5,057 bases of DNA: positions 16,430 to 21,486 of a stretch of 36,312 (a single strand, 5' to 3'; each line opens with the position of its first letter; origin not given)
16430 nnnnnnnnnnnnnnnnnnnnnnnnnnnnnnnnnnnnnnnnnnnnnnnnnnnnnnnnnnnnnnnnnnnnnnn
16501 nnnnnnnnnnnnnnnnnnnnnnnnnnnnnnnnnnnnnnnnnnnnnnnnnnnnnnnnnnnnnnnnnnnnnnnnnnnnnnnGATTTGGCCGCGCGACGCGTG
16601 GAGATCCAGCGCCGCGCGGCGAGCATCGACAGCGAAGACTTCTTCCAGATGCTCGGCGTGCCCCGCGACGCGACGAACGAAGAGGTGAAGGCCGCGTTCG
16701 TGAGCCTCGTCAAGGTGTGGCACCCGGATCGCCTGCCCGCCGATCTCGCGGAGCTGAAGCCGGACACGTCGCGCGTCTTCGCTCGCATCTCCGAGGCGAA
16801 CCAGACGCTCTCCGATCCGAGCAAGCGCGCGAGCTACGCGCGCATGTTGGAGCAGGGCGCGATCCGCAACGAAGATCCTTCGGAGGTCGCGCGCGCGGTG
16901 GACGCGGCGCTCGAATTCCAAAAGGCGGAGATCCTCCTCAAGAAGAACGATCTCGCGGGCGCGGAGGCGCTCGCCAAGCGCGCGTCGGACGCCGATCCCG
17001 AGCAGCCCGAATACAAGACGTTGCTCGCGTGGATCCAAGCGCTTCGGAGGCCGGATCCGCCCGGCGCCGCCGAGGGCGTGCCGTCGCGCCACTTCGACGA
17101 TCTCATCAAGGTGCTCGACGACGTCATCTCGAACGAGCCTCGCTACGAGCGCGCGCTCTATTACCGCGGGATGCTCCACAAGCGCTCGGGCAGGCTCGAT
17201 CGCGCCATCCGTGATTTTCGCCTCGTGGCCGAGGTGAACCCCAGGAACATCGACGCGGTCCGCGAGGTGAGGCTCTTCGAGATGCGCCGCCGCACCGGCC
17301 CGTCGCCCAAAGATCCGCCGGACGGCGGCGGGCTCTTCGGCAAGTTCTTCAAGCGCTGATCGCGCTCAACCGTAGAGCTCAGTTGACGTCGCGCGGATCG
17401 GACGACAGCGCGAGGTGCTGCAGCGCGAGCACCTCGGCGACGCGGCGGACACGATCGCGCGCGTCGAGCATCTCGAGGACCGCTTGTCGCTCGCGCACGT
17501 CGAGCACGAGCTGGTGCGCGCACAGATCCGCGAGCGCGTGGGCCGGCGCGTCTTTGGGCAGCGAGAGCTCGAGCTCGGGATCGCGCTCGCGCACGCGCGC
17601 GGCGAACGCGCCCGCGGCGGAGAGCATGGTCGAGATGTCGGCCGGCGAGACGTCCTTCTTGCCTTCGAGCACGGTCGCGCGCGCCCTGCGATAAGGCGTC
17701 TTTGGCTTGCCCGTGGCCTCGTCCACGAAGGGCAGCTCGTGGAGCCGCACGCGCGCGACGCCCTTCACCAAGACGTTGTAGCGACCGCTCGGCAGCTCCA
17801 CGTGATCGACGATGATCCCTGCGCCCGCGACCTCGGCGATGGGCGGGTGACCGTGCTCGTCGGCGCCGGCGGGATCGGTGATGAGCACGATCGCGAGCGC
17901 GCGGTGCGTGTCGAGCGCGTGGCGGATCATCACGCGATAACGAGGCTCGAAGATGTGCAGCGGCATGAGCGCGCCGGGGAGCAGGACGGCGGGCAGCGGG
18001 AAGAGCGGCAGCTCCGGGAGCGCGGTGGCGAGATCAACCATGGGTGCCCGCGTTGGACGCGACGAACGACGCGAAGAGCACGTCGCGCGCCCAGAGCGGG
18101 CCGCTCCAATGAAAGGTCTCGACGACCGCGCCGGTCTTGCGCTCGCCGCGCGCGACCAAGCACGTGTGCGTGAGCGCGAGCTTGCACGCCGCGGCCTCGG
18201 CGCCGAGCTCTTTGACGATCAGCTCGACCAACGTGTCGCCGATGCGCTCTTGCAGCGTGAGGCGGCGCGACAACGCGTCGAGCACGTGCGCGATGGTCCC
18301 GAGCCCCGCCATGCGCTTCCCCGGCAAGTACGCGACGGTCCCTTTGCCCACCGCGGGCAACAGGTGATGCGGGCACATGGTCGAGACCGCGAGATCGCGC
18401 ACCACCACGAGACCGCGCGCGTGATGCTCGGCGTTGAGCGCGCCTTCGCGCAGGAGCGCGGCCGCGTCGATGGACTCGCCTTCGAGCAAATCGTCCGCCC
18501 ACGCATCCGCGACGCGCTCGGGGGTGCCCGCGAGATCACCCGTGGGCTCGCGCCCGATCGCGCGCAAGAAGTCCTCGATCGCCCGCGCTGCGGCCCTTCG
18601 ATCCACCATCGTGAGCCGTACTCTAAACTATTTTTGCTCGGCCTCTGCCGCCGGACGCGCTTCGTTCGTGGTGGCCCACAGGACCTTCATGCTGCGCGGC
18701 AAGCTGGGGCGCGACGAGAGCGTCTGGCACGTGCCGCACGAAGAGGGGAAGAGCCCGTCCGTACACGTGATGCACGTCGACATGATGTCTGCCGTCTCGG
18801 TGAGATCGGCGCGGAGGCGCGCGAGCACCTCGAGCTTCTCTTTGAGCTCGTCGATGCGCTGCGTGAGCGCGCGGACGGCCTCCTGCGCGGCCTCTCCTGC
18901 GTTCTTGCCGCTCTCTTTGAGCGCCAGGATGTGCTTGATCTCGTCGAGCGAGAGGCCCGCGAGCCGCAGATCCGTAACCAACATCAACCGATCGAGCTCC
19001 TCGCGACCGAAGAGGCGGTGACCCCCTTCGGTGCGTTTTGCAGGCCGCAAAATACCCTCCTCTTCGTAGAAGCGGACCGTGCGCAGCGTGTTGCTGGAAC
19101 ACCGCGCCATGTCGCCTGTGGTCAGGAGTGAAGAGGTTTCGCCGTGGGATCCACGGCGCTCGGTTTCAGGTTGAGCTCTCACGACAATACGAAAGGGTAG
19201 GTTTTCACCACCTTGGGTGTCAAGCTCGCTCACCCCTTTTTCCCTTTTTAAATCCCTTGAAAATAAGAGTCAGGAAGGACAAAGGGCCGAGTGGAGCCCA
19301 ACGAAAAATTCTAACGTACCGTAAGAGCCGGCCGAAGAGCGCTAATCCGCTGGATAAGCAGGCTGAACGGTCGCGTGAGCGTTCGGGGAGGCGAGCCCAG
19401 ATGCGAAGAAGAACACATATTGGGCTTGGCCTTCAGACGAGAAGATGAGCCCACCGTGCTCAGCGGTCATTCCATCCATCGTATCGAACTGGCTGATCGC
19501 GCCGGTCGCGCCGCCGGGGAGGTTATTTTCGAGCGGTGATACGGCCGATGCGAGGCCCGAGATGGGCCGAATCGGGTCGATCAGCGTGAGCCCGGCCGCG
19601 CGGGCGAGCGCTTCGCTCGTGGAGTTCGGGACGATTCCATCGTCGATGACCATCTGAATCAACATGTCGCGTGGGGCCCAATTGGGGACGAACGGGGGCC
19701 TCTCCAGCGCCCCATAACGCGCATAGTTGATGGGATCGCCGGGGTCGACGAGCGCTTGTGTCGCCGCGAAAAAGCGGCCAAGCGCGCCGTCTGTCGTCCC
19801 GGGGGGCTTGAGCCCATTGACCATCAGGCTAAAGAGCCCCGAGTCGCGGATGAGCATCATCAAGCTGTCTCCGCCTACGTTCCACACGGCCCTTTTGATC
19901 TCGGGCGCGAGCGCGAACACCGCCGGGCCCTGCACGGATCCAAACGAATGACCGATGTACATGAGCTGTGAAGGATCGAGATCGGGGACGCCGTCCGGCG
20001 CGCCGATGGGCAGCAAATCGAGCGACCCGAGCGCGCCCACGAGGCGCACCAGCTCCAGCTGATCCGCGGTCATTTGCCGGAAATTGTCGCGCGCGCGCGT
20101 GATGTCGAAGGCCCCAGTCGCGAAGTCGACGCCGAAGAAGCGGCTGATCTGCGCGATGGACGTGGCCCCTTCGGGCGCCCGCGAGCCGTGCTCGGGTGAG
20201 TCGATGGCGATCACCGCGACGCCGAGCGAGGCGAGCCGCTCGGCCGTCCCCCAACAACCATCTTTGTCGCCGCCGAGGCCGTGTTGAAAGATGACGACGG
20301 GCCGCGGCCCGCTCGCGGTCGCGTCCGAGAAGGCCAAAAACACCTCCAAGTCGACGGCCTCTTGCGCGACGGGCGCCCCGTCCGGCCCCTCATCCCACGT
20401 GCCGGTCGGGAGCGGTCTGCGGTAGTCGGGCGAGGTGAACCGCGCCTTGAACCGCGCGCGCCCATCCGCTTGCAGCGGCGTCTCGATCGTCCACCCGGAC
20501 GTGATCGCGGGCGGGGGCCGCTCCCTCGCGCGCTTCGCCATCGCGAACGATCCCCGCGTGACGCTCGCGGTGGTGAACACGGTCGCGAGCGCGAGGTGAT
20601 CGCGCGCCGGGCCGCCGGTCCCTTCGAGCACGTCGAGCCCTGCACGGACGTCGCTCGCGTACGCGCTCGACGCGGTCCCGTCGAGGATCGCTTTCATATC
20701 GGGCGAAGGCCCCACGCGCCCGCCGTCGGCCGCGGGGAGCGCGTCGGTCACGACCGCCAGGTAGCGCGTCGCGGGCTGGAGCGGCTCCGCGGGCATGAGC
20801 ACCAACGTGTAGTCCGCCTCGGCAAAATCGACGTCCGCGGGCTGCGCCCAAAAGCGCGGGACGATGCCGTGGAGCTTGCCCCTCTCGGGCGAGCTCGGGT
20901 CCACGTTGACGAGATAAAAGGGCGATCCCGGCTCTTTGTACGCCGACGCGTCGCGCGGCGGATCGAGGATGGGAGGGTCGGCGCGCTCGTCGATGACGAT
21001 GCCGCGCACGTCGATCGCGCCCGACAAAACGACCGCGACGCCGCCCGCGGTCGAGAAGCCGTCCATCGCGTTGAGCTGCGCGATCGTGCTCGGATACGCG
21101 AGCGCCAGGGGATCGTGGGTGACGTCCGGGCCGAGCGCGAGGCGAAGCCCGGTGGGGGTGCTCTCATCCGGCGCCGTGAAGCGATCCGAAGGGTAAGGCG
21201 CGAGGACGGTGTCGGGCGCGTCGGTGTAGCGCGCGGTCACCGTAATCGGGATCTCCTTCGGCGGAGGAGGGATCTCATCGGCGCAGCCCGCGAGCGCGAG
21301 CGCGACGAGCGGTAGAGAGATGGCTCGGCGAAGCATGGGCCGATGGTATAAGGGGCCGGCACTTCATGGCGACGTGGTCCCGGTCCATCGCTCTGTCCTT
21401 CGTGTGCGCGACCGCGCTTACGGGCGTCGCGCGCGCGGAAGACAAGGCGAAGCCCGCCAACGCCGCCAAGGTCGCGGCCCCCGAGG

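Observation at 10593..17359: Translationally coupled Ser/Thr kinase and giant DUF4388 / J-domain / TPR protein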

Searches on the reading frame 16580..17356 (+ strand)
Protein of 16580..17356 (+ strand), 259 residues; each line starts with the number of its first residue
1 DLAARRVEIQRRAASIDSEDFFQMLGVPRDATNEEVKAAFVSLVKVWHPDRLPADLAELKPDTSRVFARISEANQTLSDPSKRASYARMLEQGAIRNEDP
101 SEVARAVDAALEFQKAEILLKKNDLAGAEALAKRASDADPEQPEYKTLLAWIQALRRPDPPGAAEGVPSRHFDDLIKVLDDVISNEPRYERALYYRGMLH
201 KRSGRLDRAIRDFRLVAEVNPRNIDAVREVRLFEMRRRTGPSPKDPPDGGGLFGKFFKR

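Call 65: search_solved_structures(query=window:16580-17356:+, max_evalue=0.001, show_alignments=1)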
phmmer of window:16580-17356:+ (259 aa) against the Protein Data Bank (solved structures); distinct sequences matched with E-value up to 0.001: 46.
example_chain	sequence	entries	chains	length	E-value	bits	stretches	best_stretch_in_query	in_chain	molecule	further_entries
9qhb_A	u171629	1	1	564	2.9e-13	53.6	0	171-228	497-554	Engineered tetratricopeptide repeat protein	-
8bu0_A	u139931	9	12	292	4e-11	46.6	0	171-227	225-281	Consensus tetratricopeptide repeat protein | Crystal structure of an 8-repeat consensus TPR superhelix with Zinc. | Monomer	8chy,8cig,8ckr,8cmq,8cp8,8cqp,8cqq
6iws_A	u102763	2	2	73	6.3e-10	42.7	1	18-86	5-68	DnaJ homolog subfamily A member 3, mitochondrial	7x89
2ej7_A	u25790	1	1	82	7.8e-10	42.4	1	17-88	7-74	HCG3 gene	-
2y4t_A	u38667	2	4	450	1.2e-09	41.7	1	10-85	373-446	DNAJ HOMOLOG SUBFAMILY C MEMBER 3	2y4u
2dn9_A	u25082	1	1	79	1.3e-09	41.7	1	16-87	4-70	DnaJ homolog subfamily A member 3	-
9dyv_A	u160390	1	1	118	4.8e-09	39.8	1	18-87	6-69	Chaperone protein DnaJ 2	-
4j7z_A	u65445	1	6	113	5.2e-09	39.7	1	19-87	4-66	Chaperone protein DnaJ 2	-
6u3r_A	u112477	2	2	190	1.2e-08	38.5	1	20-93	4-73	DnaJ homolog subfamily B member 6,DnaJ homolog subfamily B member 6 | DnaJ homolog subfamily B member 6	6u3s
6psi_A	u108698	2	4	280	2.6e-08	37.4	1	19-87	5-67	Chaperone protein DnaJ 2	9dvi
7am2_BS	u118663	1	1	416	3.1e-08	37.1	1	12-112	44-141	DNAj-like protein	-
4j80_A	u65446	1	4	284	5.2e-08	36.4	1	19-87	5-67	Chaperone protein DnaJ 2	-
2dmx_A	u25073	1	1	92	5.8e-08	36.2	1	18-88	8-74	DnaJ homolog subfamily B member 8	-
2ctr_A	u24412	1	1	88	9.6e-08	35.5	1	17-88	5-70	DnaJ homolog subfamily B member 9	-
9qhc_A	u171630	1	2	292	1.2e-07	35.2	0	171-226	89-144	Engineered tetratricopeptide repeat protein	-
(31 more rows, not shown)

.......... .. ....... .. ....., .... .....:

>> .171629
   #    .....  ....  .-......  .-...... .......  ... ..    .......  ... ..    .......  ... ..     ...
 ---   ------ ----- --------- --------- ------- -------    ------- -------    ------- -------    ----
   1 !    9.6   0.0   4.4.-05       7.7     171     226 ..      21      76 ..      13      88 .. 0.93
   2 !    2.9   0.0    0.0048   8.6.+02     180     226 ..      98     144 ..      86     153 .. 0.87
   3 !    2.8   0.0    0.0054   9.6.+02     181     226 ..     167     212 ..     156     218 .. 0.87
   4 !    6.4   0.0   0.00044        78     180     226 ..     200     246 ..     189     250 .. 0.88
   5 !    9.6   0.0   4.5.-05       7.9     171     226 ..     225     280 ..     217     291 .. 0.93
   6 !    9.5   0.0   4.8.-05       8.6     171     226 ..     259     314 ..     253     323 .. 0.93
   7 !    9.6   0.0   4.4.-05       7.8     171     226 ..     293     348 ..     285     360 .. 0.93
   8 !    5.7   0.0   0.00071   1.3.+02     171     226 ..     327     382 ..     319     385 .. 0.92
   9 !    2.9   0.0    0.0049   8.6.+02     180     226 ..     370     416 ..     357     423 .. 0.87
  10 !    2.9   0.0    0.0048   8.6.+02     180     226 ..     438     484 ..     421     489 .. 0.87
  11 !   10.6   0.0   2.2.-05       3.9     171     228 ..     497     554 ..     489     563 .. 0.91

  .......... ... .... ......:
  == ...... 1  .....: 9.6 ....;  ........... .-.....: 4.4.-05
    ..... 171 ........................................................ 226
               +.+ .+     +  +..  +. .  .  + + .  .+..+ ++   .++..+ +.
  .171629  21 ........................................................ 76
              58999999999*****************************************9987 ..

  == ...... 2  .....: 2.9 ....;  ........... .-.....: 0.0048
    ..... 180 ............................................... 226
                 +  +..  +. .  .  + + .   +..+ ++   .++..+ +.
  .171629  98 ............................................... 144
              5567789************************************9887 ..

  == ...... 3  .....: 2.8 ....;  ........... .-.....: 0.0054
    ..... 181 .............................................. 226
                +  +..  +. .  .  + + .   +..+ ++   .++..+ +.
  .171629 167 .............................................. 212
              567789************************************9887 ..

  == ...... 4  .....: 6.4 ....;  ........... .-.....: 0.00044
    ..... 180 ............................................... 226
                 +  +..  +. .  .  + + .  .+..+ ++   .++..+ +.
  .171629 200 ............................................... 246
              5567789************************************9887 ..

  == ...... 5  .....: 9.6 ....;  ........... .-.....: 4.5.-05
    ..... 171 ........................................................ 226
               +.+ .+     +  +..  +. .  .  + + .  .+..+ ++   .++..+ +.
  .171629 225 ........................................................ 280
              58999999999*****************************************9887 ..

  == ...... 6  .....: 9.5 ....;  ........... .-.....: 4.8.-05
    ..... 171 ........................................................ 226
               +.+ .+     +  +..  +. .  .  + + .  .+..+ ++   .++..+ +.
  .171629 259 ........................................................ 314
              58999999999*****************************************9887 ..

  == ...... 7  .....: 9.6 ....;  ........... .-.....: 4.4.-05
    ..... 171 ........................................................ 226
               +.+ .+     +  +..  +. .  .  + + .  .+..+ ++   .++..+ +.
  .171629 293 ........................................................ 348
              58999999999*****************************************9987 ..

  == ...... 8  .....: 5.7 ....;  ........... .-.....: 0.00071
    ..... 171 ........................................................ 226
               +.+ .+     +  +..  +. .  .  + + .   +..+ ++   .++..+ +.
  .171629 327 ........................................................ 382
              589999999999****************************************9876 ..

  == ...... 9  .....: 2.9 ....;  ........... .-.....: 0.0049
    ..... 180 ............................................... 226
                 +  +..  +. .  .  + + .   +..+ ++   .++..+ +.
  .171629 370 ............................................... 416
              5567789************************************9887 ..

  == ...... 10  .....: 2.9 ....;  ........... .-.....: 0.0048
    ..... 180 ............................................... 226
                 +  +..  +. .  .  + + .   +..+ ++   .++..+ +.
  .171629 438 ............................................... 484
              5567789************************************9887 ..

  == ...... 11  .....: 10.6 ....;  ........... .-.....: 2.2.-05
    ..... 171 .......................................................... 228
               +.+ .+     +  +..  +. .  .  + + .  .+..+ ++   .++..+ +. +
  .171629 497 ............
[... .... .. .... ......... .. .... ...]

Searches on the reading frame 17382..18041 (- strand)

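Call 16: search_protein_families(library=pfam, proteins=[window:17382-18041:-], max_evalue=0.001)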
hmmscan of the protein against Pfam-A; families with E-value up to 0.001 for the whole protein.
window:17382-18041:- (220 aa): 1 family
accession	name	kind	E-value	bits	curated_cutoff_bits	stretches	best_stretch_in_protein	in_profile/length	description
PF02190.22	LON_substr_bdg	-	1e-31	110.8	28.7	1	10-205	1-198/200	ATP-dependent protease La (LON) substrate-binding domain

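Call 40: search_protein_families(library=ncbifam, proteins=[window:17382-18041:-], max_evalue=0.00001)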
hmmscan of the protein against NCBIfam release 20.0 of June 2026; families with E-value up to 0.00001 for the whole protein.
window:17382-18041:- (220 aa): 1 family
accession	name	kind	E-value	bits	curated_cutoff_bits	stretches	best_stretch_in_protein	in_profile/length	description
NF008053.0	PRK10787.1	equivalog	2.3e-09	35.9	891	1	10-200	10-195/784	endopeptidase La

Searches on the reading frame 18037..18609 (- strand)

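Call 16: search_protein_families(library=pfam, proteins=[window:18037-18609:-], max_evalue=0.001)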
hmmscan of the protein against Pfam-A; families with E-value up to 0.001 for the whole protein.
window:18037-18609:- (191 aa): 1 family
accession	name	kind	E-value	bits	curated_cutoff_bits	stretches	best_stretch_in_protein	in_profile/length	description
PF01227.27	GTP_cyclohydroI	-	2.4e-37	128.6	27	1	8-172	2-164/179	GTP cyclohydrolase I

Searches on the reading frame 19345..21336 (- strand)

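Call 17: search_protein_families(library=pfam, proteins=[window:19345-21336:-], max_evalue=0.001)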
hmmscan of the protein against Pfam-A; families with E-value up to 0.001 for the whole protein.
window:19345-21336:- (664 aa): 1 family
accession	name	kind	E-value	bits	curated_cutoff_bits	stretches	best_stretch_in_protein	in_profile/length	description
PF00561.26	Abhydrolase_1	-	1.1e-06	28.9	25.8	0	346-388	1-43/245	alpha/beta hydrolase fold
